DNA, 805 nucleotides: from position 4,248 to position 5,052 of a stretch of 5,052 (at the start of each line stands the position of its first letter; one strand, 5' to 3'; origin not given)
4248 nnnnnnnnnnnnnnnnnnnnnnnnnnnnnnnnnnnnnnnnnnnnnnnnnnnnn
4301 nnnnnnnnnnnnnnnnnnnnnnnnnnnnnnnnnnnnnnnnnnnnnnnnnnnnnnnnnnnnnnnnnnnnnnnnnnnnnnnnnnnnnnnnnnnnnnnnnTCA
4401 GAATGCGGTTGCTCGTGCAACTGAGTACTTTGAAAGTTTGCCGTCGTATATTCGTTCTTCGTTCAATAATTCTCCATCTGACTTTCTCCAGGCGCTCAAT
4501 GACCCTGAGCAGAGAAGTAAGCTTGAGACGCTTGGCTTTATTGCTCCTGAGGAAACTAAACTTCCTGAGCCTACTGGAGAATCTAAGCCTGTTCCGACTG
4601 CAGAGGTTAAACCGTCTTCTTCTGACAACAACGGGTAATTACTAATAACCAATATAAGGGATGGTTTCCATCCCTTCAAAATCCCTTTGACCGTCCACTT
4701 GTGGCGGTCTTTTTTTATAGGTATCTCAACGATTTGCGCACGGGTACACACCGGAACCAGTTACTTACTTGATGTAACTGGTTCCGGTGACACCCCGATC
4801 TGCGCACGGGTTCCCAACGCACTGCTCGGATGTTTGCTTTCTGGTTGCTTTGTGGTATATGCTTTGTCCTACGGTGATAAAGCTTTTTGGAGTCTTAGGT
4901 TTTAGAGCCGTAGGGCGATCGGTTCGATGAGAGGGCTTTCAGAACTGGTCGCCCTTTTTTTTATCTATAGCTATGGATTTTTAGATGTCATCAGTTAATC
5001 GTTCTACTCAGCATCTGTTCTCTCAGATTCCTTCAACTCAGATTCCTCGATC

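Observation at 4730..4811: Perfect 16-bp hairpin presenting ACTTGAT in its loop, bracketed by 15-16-nt direct repeats: a candidate rolling-circle origin module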

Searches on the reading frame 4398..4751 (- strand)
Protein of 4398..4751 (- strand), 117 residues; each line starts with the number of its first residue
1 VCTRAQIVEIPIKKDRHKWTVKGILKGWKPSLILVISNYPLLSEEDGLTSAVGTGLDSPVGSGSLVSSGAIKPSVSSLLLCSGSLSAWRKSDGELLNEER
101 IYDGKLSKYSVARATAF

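Call 6: search_protein_families(library=pfam, proteins=[window:4398-4751:-], max_evalue=0.01)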
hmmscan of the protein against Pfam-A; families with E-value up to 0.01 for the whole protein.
window:4398-4751:- (117 aa): 0 families

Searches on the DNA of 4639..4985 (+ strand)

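Call 8: search_dna_similar(query=window:4639-4985:+, collection=phages, mode=distant, max_rows=40, max_evalue=0.01)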
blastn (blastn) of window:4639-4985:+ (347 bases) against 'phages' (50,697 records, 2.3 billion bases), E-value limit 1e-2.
Records with a match: 34; places in all: 34; records where one place covers at least 80% of the query: 6.
Best place of each record, by identity: 90-95% 13; 80-90% 21.
By first word of the organism name: Microviridae 14; Gokushovirus 4; Gokushovirinae 3; Human 3; Apis 3; Dulem 3; bajarodmic 2; robinz 1; Dipodfec 1.
By host as written in the record: - 14; Homo sapiens 10; Apis mellifera linguistica 2; Petroica australis 1; Apis mellifera carnica 1; Propithecus coquereli 1; Peromyscus fraterculus 1; Eulemur coronatus 1; and 3 more.
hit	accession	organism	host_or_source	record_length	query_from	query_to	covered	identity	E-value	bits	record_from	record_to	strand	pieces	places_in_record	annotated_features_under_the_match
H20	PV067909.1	Gokushovirinae sp.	Homo sapiens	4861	1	346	100%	91.6%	2e-137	494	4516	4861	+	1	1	none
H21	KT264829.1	Gokushovirus WZ-2015a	Homo sapiens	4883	1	346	100%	91.3%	3e-135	486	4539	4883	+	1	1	none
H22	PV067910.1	Gokushovirinae sp.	Homo sapiens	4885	1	340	98%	91.2%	1e-132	477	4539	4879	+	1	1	none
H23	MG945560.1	Microviridae sp.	human vaginal secretion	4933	1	340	98%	87.1%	9e-110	401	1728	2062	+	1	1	none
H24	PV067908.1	Gokushovirinae sp.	Homo sapiens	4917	1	340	98%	86.0%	4e-108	396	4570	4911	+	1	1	none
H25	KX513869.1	Human gut gokushovirus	Homo sapiens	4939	1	340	98%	84.3%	6e-99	365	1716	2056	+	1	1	putative VP1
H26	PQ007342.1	bajarodmic virus 1070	Neotoma bryanti feces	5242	111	156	13%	87.0%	4e-6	57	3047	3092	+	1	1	none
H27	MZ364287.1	robinz microvirus RP_160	Petroica australis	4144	120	163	13%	88.9%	2e-4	53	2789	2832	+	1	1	none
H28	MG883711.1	Microviridae sp.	pig feces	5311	111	155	13%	84.4%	7e-4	51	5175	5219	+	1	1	none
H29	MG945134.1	Microviridae sp.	pig feces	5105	111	155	13%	84.4%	7e-4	51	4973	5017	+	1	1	none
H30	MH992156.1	Apis mellifera associated microvirus 1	Apis mellifera carnica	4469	114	156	12%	86.4%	7e-4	50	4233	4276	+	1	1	internal scaffolding protein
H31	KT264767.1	Gokushovirus WZ-2015a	Homo sapiens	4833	115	156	12%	85.7%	8e-3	46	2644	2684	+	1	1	none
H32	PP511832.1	Dulem virus 130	Propithecus coquereli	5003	115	156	12%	85.7%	8e-3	46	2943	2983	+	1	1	none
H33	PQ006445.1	bajarodmic virus 334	Peromyscus fraterculus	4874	115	156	12%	85.7%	8e-3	46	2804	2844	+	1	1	none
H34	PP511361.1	Dulem virus 137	Eulemur coronatus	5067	118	156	11%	90.2%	2e-4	52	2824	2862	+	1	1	none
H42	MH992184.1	Apis mellifera associated microvirus 13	Apis mellifera linguistica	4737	118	156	11%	87.2%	2e-3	49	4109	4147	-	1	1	none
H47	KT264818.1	Gokushovirus WZ-2015a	Homo sapiens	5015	111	143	10%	93.9%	2e-4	52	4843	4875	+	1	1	none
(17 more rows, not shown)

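Call 9: get_annotated_region(hit=H26, flank=400)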
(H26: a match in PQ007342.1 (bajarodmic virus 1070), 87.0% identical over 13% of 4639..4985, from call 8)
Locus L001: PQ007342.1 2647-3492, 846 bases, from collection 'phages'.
description: Bajarodmic virus 1070 isolate BGG_099_54, complete genome.
organism: bajarodmic virus 1070 (NCBI taxid 3343876)
taxonomy: Viruses; Monodnaviria; Sangervirae; Phixviricota; Malgrandaviricetes; Petitvirales; Microviridae; Microvirus
host: -; source: Neotoma bryanti feces; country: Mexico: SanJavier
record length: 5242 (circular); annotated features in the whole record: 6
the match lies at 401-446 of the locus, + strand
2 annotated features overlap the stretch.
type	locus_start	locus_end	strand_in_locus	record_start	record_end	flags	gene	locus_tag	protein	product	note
CDS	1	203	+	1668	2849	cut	-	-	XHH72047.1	DNA pilot protein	-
CDS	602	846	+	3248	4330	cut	-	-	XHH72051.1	replication initiator protein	-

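Call 10: get_annotated_region(hit=H27, flank=400)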
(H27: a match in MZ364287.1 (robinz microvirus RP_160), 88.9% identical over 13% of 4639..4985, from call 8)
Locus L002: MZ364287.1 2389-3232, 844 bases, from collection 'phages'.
description: Robinz microvirus RP_160, complete genome.
organism: robinz microvirus RP_160 (NCBI taxid 2886497)
taxonomy: Viruses; Monodnaviria; Sangervirae; Phixviricota; Malgrandaviricetes; Petitvirales; Microviridae
host: Petroica australis; source: feces of robin; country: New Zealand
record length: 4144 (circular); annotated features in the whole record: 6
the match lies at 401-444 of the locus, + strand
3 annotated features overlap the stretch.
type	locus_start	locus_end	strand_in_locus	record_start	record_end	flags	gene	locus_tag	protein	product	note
CDS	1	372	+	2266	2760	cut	-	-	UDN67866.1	internal scaffolding protein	-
CDS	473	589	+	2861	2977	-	-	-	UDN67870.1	hypothetical protein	-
CDS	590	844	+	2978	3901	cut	-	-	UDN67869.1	replication initiator protein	-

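Call 11: get_annotated_region(hit=H30, flank=400)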
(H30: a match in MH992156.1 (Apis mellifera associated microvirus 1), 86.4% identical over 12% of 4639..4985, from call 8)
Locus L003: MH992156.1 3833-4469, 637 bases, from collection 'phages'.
description: Apis mellifera associated microvirus 1 isolate BeeCNB_SP_10118, complete genome.
organism: Apis mellifera associated microvirus 1 (NCBI taxid 2494736)
taxonomy: Viruses; Monodnaviria; Sangervirae; Phixviricota; Malgrandaviricetes; Petitvirales; Microviridae
host: Apis mellifera carnica; source: brain; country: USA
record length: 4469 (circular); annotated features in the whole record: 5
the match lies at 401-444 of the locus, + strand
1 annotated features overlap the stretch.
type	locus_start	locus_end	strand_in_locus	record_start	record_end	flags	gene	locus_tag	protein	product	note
CDS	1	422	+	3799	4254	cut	-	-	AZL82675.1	internal scaffolding protein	similar to PHA00099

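Call 12: get_annotated_region(hit=H47, flank=400)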
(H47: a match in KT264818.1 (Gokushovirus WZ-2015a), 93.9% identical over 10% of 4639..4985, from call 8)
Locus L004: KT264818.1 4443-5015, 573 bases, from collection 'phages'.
description: Gokushovirus WZ-2015a isolate 70Chd477, complete genome.
organism: Gokushovirus WZ-2015a (NCBI taxid 1758150)
taxonomy: Viruses; Monodnaviria; Sangervirae; Phixviricota; Malgrandaviricetes; Petitvirales; Microviridae; Gokushovirinae
host: Homo sapiens; source: feces; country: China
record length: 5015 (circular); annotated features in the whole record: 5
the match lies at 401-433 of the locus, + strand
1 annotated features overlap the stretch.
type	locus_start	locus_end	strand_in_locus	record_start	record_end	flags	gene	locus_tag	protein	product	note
CDS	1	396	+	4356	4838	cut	-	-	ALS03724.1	VP3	-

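Call 13: get_annotated_region(hit=H42, flank=400)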
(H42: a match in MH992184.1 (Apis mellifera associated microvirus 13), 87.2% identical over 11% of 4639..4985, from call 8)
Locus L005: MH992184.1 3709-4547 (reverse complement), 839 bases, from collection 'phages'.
description: Apis mellifera associated microvirus 13 isolate INH_SP_174, complete genome.
organism: Apis mellifera associated microvirus 13 (NCBI taxid 2494740)
taxonomy: Viruses; Monodnaviria; Sangervirae; Phixviricota; Malgrandaviricetes; Petitvirales; Microviridae
host: Apis mellifera linguistica; source: Hemolymph; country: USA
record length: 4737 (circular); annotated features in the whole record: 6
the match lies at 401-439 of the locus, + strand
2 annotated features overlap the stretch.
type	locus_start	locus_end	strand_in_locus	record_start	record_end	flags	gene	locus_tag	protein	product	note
CDS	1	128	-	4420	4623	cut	-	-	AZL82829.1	hypothetical protein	unknown microvirus-like protein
CDS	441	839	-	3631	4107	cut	-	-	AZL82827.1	internal scaffolding protein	similar to PHA00099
